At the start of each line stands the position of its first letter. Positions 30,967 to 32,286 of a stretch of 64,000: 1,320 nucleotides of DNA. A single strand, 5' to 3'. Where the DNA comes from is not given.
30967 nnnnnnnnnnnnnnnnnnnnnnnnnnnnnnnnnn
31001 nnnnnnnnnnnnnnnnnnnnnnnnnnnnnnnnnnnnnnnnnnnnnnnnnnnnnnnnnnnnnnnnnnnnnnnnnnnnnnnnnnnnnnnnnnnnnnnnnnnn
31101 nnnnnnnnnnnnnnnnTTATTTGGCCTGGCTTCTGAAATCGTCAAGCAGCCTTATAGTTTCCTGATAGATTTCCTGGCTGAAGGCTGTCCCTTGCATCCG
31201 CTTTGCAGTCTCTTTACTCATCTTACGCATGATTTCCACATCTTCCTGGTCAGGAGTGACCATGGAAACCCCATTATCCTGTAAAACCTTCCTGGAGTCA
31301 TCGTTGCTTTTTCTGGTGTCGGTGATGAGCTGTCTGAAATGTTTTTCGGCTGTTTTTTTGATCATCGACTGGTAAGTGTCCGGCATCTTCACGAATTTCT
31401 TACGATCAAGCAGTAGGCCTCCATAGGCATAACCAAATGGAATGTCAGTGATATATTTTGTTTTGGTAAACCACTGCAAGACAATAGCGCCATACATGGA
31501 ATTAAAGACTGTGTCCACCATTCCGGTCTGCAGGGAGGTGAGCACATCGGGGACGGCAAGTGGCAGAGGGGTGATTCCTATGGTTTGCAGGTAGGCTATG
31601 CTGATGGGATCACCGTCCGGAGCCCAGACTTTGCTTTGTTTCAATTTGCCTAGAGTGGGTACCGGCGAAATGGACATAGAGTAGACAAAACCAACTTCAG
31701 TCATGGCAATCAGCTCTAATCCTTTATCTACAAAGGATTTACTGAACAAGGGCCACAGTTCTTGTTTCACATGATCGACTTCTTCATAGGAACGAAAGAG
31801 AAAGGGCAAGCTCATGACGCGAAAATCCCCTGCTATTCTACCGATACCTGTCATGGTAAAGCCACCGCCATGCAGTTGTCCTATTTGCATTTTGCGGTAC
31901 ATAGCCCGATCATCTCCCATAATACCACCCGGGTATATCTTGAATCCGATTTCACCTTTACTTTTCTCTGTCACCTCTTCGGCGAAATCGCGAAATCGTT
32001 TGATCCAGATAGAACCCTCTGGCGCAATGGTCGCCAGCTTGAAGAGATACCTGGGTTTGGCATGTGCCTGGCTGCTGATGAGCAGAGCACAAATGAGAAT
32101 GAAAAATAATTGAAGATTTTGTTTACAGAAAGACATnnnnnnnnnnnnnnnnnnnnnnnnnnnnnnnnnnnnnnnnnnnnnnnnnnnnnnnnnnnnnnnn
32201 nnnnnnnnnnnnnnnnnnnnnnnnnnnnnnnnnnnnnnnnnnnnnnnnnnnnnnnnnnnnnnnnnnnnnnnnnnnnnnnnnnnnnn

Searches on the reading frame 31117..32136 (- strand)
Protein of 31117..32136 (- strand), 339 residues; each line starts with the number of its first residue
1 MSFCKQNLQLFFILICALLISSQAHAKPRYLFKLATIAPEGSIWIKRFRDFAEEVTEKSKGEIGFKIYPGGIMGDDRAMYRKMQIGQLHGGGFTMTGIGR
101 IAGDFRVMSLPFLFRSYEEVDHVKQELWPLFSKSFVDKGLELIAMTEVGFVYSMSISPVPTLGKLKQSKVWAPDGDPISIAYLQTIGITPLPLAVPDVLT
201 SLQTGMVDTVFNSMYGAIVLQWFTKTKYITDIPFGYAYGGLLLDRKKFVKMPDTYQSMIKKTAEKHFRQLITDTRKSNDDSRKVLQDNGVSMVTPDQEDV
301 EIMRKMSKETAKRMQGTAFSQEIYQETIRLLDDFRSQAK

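Call 49: find_encoding_contigs(protein=window:31117-32136:-, flank=3000, max_places=10)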
Protein window:31117-32136:- (339 aa): 1 contig read that carries it; 1 place shown.
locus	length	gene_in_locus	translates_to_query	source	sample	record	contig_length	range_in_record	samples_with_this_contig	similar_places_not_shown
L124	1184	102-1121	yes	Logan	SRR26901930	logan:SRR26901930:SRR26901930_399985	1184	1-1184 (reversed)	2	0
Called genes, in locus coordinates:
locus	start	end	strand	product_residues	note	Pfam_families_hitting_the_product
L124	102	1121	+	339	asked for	PF03480:DctP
